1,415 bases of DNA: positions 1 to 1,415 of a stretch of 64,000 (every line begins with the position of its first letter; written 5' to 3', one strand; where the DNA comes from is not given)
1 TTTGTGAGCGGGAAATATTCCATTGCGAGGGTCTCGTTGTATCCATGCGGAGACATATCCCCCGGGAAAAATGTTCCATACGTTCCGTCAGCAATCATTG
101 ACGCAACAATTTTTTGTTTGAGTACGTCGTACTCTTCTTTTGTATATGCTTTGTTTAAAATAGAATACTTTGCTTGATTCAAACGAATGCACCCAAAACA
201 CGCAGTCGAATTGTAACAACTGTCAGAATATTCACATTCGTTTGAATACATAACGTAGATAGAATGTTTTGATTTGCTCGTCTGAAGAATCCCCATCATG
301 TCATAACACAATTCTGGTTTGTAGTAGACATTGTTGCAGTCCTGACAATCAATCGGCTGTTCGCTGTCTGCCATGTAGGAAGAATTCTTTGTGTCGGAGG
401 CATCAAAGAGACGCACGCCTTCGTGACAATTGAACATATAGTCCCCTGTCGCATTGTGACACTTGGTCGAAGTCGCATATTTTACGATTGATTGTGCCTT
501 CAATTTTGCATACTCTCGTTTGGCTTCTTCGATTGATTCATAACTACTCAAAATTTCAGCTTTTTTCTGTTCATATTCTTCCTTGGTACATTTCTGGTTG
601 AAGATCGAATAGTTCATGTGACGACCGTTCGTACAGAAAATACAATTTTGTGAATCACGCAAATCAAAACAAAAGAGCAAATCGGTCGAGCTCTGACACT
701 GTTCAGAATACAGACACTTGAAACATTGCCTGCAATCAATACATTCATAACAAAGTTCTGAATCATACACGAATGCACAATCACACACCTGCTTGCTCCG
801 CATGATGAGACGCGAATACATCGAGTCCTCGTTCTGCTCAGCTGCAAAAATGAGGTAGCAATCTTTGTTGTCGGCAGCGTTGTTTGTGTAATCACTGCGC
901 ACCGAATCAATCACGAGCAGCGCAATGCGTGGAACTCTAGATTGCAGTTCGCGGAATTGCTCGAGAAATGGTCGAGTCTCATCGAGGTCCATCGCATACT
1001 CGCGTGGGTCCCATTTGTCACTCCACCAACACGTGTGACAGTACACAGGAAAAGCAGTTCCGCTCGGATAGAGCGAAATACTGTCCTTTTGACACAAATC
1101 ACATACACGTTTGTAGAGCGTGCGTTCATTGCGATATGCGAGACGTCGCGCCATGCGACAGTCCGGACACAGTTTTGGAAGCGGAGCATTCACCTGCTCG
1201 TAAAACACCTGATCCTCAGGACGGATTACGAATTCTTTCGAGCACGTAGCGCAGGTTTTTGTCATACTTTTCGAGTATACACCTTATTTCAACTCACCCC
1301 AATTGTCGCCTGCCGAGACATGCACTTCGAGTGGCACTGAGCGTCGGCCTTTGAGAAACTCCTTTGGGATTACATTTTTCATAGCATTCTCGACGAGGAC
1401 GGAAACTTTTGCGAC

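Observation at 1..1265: Paralogous, extremely Cys-rich proteins with duplicated terminal zinc-ribbon modules and Cx2Cx2Cx2C(x2C) clusters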

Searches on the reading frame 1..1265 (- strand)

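Call 4: search_protein_families(library=pfam, proteins=[window:1-1265:-], max_evalue=1)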
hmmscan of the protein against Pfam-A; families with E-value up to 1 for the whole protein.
window:1-1265:- (421 aa): 4 families
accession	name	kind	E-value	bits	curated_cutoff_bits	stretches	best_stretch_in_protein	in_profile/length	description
PF13451.12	zf_Tbcl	-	3.6e-06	27.3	24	1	2-41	4-44/48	Probable treble clef domain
PF06464.16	DMAP_binding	-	0.27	12.5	27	1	227-257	26-56/111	DMAP1-binding Domain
PF09606.15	Med15_N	-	0.51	10.5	24.1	0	212-249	31-68/72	ARC105/Med15 mediator subunit N-terminal KIX domain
PF05680.17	ATP-synt_E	-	0.89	10.2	22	0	219-259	24-63/83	ATP synthase E chain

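Call 5: search_protein_families(library=ncbifam, proteins=[window:1-1265:-], max_evalue=1)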
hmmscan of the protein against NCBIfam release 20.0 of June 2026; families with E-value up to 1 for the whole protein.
window:1-1265:- (421 aa): 0 families

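Call 11: find_homologous_proteins(query=window:1-1265:-)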
Query window:1-1265:- (421 aa): 1990 proteins with E <= 0.001 among 2831 candidates; the best 120 are listed.
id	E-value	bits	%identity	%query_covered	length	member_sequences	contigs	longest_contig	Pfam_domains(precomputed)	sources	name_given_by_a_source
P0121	3.9e-296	1000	100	100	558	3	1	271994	PF13451.13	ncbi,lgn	ncbi:MAG: zinc-ribbon domain containing protein [bacterium]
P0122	5.8e-239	811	79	100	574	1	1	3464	-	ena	-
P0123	2.7e-221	753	74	100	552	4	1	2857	-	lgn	-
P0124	2.3e-218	743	72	100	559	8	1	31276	-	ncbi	-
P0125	2.0e-216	737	72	100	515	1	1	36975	-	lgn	-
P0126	1.1e-215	735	72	100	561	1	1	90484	-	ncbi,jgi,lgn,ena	ncbi:MAG: hypothetical protein WC059_00285 [Candidatus Paceibacterota bacterium]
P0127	3.8e-215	733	72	100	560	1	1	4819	-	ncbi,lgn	-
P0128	1.2e-214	731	71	99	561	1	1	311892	-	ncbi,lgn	-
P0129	2.3e-214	730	71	100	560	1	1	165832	-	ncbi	-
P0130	1.7e-213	727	71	100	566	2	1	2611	-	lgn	-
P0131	1.6e-211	721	71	100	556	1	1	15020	-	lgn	-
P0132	3.8e-211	720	72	100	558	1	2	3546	-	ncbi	-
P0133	5.7e-211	719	71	100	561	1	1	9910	-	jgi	jgi:hypothetical protein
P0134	4.1e-209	713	69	100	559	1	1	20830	-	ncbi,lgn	ncbi:MAG: hypothetical protein V4665_04455 [Patescibacteria group bacterium]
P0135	6.5e-209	712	70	100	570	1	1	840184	-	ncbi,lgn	-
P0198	1.4e-184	632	62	100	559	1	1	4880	PF13451.13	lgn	-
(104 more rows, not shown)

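Call 33: search_protein_families(library=phrogs, proteins=[P0121], max_evalue=1)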
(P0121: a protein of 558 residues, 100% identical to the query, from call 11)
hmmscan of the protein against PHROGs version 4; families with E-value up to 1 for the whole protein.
P0121 (558 aa): 1 family
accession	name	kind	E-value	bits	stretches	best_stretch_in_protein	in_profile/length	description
phrog_15341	-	unknown function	0.00035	21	2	251-374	24-143/276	-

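Call 34: search_protein_families(library=padloc, proteins=[P0121], max_evalue=1)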
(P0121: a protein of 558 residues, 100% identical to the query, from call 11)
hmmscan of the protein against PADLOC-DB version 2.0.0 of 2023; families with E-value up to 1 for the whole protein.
P0121 (558 aa): 0 families

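Call 46: find_encoding_contigs(protein=P0121, flank=10000, max_places=2)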
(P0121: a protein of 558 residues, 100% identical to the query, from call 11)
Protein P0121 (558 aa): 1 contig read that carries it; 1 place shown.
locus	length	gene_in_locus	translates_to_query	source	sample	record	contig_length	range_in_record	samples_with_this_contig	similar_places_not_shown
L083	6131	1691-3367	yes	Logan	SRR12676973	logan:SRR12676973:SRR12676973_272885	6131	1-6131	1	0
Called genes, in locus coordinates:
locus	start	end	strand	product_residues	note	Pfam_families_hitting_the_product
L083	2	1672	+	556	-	?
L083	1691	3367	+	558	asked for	PF13451:zf_Tbcl (weak)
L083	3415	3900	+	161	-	PF04191:PEMT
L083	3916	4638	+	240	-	PF21694:DNA_pol3_delta_C (faint)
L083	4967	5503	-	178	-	PF02600:DsbB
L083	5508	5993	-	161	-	-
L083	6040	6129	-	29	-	?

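Call 63: predict_structure(alignment_id=A2)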
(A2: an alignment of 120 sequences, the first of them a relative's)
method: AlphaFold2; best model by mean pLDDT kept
length: 558 residues; sequences in the alignment: 120
mean_pLDDT: 86.3   pTM: 0.85
mean pLDDT of the five models: 86.3, 86.2, 82.8, 81.1, 80.2
residues with pLDDT >= 90: 313; 70-90: 175; 50-70: 70; < 50: 0
segments of 3 or more residues with pLDDT < 50: none
pLDDT, mean of each block of 10 residues (from residue 1): 94 92 92 92 88 94 90 93 95 97 97 81 59 58 55 64 68 71 73 72 74 77 88 92 91 89 90 89 86 78 67 76 82 92 95 97 97 98 97 95 95 90 97 87 93 93 94 90 90 90 83 93 91 94 92 90
secondary structure, 60 per line:
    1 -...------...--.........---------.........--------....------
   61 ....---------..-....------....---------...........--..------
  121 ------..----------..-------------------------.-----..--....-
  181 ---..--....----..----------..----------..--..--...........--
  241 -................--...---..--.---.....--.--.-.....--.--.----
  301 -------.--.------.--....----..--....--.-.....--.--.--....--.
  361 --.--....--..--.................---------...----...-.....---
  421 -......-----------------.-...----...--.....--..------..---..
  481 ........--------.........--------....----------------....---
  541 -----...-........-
elements in order: E2-4 E11-13 H16-24 H34-42 E51-54 E61-64 H77-80 H87-90 H100-110 E176-179 E188-191 H228-238 H242-257 E260-262 E274-278 E286-290 E321-324 E333-336 E341-345 E354-357 E366-369 H376-392 H413-417 H422-427 H459-463 H479-488 H497-505 E514-517 E534-537 E546-548 H550-557

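Call 65: fold_search(model_id=the predicted structure, library=pdb)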
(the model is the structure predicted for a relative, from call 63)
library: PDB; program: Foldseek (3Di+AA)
matches with E <= 10: 245; with E <= 0.001: 0
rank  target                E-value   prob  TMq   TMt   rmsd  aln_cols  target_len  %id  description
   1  9f5x_u                8.9e-03  0.23  0.09  0.14  13.7       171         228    8  Structure of the Chlamydomonas reinhardtii respiratory supercomplex I1 III2 IV2 (released 2025-03-12)
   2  9qez_H                1.0e-02  0.28  0.07  0.17  14.0       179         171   11  Carbonic anhydrase mutant (released 2025-12-10)
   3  9qez_C                1.1e-02  0.30  0.09  0.18  13.2       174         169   10  Carbonic anhydrase mutant (released 2025-12-10)
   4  1v3w                  1.2e-02  0.41  0.10  0.22  12.8       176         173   11  Structure of Ferripyochelin binding protein from Pyrococcus horikoshii OT3 (released 2003-11-18)
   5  9qev_B                1.4e-02  0.14  0.07  0.14  14.2       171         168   11  A native carbonic anhydrase from Caloramator australiacus (released 2025-12-10)
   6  9qez_B                1.6e-02  0.21  0.08  0.16  14.4       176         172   14  Carbonic anhydrase mutant (released 2025-12-10)
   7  9qez_D                1.7e-02  0.23  0.09  0.17  13.1       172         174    9  Carbonic anhydrase mutant (released 2025-12-10)
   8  5jxx_B                1.8e-02  0.38  0.12  0.19  10.0       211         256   12  Crystal structure of UDP-N-acetylglucosamine O-acyltransferase (LpxA) from Moraxella catarrhalis RH4. (released 2017-06-14)
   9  9qev_C                1.9e-02  0.21  0.08  0.17  13.8       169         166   11  A native carbonic anhydrase from Caloramator australiacus (released 2025-12-10)
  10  9qev_A                2.2e-02  0.13  0.07  0.14  14.2       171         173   11  A native carbonic anhydrase from Caloramator australiacus (released 2025-12-10)
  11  1thj_A                2.4e-02  0.13  0.07  0.12  15.6       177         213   11  CARBONIC ANHYDRASE FROM METHANOSARCINA (released 1996-10-14)
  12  9qez_A                2.5e-02  0.16  0.08  0.17  13.0       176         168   10  Carbonic anhydrase mutant (released 2025-12-10)
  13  5jxx_A                2.7e-02  0.25  0.11  0.18  10.6       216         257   12  Crystal structure of UDP-N-acetylglucosamine O-acyltransferase (LpxA) from Moraxella catarrhalis RH4. (released 2017-06-14)
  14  4e79_A                2.9e-02  0.35  0.10  0.15  13.8       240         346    9  Structure of LpxD from Acinetobacter baumannii at 2.66A resolution (P4322 form) (released 2013-01-16)
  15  9jyw_A                2.9e-02  0.11  0.07  0.13  14.7       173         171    9  Crystal structure of the gamma-carbonic anhydrase from the polyextremophilic bacterium Aeribacillus pallidus (released 2024-12-11)
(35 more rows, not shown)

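Call 89: fold_search(model_id=the predicted structure, library=viral)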
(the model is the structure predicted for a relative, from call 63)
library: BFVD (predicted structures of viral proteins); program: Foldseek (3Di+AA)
matches with E <= 10: 83; with E <= 0.001: 0
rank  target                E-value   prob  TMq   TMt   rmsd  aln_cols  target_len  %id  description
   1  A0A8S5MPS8            1.5e-02  1.00  0.08  0.26   5.0        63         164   25  Putative zinc-ribbon domain protein [Siphoviridae sp. ctsIQ24]
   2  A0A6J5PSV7            2.2e-02  0.13  0.08  0.17  11.4       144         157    6  Hexapeptide repeat [uncultured Caudovirales phage]
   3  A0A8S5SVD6            4.7e-02  0.30  0.11  0.08   8.9       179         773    9  Baseplate protein [Myoviridae sp. ctBTH15]
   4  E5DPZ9                9.1e-02  0.14  0.08  0.13  10.2       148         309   10  Mannose-1-phosphate guanyltransferase C-terminal domain-containing protein [Aeromonas phage PX29]
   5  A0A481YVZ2            9.1e-02  0.06  0.05  0.10  14.6       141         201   11  Uncharacterized protein [Marseillevirus LCMAC103]
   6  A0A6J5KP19            1.0e-01  0.08  0.06  0.13  14.6       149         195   12  WbbJ Acetyltransferase (Isoleucine patch superfamily) [uncultured Caudovirales phage]
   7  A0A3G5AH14            2.2e-01  0.04  0.06  0.06  13.5       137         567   11  Putative pyridoxal phosphate-dependent transferase [Solivirus sp.]
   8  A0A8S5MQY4            2.4e-01  0.57  0.07  0.28   9.6        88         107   19  Putative cytoplasmic protein [Caudovirales sp. ctqI92]
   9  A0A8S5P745            2.5e-01  0.99  0.08  0.54   0.7        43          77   35  Putative zinc-ribbon domain protein [Siphoviridae sp. ctsUY14]
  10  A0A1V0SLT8            2.7e-01  0.25  0.09  0.18  11.8       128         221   17  Uncharacterized protein [Klosneuvirus KNV1]
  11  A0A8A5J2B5            3.0e-01  0.02  0.06  0.06  13.2       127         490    9  (no name in the UniProt tables at hand)
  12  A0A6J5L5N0            3.4e-01  0.04  0.06  0.12  15.1       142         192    8  NeuD_NnaD, sugar O-acyltransferase, sialic acid O-acetyltransferase NeuD family [uncultured Caudovirales phage]
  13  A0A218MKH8            3.4e-01  0.02  0.05  0.08  13.1       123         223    9  Uncharacterized protein [uncultured virus]
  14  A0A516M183            4.7e-01  0.02  0.03  0.06  14.2       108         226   10  (no name in the UniProt tables at hand)
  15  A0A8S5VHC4            5.2e-01  0.98  0.08  0.33   0.7        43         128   30  Putative zinc-ribbon domain protein [Siphoviridae sp. ctNxi14]
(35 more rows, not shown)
